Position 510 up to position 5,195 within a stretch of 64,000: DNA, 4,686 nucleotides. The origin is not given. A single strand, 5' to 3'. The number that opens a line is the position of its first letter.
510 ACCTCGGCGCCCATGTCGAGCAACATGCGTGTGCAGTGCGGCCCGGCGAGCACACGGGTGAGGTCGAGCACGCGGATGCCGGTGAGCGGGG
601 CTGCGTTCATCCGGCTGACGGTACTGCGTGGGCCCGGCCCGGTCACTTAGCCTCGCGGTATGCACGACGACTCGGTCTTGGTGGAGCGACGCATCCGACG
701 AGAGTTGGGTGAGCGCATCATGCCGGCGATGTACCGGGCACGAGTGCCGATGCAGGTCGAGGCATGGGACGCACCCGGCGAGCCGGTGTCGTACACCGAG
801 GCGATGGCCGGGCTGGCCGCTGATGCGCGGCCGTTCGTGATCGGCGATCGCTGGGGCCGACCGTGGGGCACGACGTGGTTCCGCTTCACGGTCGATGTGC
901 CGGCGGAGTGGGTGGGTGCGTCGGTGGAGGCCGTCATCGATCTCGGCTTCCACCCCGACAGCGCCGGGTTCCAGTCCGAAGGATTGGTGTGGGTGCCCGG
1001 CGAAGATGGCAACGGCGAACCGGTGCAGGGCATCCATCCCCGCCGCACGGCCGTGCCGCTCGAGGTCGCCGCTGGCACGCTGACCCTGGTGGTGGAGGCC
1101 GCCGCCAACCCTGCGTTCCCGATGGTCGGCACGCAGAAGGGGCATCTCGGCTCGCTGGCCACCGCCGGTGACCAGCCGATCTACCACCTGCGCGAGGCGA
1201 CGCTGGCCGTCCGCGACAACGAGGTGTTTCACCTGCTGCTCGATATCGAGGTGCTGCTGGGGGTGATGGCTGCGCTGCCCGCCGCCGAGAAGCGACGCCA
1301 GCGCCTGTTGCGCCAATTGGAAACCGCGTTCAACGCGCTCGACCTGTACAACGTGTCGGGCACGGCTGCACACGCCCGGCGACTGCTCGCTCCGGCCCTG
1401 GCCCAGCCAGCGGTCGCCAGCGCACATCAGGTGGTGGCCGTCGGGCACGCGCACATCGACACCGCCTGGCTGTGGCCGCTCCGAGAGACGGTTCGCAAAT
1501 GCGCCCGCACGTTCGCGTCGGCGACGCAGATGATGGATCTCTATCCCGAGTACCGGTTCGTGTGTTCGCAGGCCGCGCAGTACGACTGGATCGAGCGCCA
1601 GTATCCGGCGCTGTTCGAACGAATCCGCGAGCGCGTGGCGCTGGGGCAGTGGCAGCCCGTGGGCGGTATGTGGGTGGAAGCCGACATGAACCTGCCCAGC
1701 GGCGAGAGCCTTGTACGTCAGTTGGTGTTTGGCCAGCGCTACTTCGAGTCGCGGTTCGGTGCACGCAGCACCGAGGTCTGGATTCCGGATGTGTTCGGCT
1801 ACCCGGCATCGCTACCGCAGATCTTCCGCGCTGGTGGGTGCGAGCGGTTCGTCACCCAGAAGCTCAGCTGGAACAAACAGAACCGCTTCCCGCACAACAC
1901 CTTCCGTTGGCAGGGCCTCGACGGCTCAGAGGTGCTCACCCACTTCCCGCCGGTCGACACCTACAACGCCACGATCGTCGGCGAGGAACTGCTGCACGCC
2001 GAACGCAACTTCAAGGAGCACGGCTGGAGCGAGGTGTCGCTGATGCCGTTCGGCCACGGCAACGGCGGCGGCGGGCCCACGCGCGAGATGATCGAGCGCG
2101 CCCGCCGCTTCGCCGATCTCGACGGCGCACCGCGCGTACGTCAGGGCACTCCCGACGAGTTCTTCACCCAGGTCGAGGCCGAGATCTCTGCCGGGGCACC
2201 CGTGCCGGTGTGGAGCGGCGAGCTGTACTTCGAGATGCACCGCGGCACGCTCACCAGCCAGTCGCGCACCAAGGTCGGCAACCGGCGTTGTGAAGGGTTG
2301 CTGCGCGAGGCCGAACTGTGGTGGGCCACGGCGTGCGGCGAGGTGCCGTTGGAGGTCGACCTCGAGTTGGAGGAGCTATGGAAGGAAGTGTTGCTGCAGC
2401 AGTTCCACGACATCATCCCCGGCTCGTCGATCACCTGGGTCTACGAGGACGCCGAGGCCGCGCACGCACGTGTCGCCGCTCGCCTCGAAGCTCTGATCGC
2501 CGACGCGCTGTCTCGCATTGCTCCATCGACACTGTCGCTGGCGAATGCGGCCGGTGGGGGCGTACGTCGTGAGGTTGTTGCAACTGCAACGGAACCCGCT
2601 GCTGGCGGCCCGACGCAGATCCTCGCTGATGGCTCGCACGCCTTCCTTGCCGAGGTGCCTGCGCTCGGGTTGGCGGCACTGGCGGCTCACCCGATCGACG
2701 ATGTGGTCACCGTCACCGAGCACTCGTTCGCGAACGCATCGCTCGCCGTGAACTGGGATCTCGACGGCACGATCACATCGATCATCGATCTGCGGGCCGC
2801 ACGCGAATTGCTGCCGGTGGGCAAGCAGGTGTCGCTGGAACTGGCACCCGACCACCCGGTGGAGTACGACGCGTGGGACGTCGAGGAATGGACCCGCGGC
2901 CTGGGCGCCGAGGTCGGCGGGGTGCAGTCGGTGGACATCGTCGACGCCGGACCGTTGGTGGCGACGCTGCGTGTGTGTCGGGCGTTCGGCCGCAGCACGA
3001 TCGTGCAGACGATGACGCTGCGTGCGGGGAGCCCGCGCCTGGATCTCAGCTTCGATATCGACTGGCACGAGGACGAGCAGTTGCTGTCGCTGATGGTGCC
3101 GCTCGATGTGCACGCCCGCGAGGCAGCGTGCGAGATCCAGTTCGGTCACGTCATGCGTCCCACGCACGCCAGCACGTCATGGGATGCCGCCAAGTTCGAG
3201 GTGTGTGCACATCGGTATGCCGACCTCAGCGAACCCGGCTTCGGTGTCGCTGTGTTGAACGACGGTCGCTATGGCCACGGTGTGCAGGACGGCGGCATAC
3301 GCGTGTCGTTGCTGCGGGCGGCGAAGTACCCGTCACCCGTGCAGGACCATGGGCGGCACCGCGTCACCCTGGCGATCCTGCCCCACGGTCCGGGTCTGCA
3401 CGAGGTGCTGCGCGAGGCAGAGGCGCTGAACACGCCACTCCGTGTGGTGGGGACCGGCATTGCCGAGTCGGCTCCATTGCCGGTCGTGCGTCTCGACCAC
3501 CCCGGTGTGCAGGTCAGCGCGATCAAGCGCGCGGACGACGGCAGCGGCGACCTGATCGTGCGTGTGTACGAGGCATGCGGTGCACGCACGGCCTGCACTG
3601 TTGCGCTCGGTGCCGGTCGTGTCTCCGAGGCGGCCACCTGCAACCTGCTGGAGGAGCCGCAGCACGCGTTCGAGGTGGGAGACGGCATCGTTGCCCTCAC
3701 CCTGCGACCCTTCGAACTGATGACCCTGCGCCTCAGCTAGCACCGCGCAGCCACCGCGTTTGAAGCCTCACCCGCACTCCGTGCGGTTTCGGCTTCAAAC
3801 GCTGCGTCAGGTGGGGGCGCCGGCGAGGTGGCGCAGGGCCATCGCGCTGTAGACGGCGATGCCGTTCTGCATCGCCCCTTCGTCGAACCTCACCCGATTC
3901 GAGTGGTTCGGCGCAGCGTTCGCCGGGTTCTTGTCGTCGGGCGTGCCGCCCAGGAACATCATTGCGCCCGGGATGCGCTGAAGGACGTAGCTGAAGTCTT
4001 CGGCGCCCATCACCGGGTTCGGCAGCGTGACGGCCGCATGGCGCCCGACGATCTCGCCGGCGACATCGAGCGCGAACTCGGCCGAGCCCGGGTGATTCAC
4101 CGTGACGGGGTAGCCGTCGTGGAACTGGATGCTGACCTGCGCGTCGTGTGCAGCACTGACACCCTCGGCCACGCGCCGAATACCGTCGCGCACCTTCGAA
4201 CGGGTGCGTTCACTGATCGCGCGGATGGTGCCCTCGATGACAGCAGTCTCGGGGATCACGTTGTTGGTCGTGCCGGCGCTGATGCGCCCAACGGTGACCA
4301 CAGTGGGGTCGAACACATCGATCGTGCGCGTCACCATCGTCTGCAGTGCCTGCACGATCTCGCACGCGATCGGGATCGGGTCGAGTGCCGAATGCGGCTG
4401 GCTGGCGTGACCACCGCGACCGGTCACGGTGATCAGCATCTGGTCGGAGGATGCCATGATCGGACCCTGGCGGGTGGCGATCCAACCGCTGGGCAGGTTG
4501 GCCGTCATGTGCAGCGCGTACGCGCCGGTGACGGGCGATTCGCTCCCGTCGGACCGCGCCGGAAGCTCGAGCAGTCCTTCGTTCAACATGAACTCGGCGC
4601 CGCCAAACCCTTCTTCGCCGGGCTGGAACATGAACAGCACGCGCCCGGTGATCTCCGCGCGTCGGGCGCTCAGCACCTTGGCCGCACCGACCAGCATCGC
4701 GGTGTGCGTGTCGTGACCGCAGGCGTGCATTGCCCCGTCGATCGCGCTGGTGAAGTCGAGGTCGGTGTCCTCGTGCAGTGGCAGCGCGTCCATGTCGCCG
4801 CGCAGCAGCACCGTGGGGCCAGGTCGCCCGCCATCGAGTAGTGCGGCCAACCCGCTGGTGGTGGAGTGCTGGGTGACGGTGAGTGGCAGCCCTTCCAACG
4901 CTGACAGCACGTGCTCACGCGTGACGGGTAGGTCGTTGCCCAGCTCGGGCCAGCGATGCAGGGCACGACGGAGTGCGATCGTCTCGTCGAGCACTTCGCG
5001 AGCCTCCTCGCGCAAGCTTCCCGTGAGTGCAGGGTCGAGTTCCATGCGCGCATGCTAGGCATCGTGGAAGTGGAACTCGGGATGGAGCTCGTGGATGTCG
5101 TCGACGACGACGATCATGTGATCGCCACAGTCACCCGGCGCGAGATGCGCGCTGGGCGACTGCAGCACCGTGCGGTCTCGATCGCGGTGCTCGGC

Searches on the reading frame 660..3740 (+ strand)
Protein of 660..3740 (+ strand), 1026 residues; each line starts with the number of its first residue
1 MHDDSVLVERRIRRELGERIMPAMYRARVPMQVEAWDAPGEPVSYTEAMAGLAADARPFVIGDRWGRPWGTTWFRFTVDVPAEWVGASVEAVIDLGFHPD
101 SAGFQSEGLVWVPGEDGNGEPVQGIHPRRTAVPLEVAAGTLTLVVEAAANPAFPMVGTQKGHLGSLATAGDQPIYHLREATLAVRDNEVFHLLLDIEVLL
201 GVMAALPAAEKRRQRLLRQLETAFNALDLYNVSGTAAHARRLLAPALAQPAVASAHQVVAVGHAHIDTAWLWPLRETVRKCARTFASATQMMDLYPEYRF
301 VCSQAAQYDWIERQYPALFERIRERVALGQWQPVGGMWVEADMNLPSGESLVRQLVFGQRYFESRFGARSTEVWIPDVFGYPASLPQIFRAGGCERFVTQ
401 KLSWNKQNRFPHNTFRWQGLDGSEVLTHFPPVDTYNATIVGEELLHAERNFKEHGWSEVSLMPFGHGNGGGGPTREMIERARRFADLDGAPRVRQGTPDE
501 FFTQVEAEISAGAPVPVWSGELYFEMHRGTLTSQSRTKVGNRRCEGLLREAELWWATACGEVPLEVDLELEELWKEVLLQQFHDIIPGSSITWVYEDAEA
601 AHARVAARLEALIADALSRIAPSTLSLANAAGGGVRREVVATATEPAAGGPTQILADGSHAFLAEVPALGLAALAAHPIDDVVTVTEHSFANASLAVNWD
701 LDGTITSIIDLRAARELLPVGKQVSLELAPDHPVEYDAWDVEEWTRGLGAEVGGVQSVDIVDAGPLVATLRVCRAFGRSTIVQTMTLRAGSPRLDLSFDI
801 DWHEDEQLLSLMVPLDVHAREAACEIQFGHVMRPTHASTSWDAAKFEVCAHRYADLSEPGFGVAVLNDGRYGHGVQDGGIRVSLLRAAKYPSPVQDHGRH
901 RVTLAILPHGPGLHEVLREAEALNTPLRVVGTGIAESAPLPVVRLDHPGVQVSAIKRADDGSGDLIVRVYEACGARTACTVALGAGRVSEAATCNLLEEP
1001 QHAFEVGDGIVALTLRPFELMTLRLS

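Call 75: search_protein_families(library=pfam, proteins=[window:660-3740:+], max_evalue=0.0001)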
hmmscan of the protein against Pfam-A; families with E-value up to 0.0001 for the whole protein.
window:660-3740:+ (1026 aa): 4 families
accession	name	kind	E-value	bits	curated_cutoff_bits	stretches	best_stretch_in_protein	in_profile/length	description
PF01074.27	Glyco_hydro_38N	-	1.3e-95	320.4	25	1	257-519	1-270/270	Glycosyl hydrolases family 38 N-terminal domain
PF07748.19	Glyco_hydro_38C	-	7.5e-51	173.7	25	1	692-893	3-205/206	Glycosyl hydrolases family 38 C-terminal domain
PF09261.16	Alpha-mann_mid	-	1.8e-25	89.3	31.1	1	525-619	1-95/96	Alpha mannosidase middle domain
PF17677.7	Glyco_hydro38C2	-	2.4e-14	53.7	22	1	950-1023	2-72/72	Glycosyl hydrolases family 38 C-terminal beta sandwich domain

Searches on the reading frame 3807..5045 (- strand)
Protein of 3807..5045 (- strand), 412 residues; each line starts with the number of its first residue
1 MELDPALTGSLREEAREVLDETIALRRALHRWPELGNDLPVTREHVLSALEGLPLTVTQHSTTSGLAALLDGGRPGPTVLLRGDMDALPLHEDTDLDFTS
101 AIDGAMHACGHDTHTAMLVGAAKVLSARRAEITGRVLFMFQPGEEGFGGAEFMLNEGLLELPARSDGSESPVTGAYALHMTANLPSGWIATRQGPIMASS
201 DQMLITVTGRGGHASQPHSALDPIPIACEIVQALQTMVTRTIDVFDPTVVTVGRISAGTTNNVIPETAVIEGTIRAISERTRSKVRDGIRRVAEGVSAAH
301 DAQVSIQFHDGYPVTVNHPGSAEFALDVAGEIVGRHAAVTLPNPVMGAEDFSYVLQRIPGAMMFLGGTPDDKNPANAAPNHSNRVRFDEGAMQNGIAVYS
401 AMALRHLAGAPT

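Call 75: search_protein_families(library=pfam, proteins=[window:3807-5045:-], max_evalue=0.0001)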
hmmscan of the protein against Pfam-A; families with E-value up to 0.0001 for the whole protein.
window:3807-5045:- (412 aa): 2 families
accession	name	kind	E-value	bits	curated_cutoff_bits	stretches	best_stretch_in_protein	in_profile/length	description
PF01546.33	Peptidase_M20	-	1.5e-38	133.2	24.6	1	80-404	1-205/206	Peptidase family M20/M25/M40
PF07687.19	M20_dimer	-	1.5e-15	57.5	21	1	202-294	8-100/107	Peptidase dimerisation domain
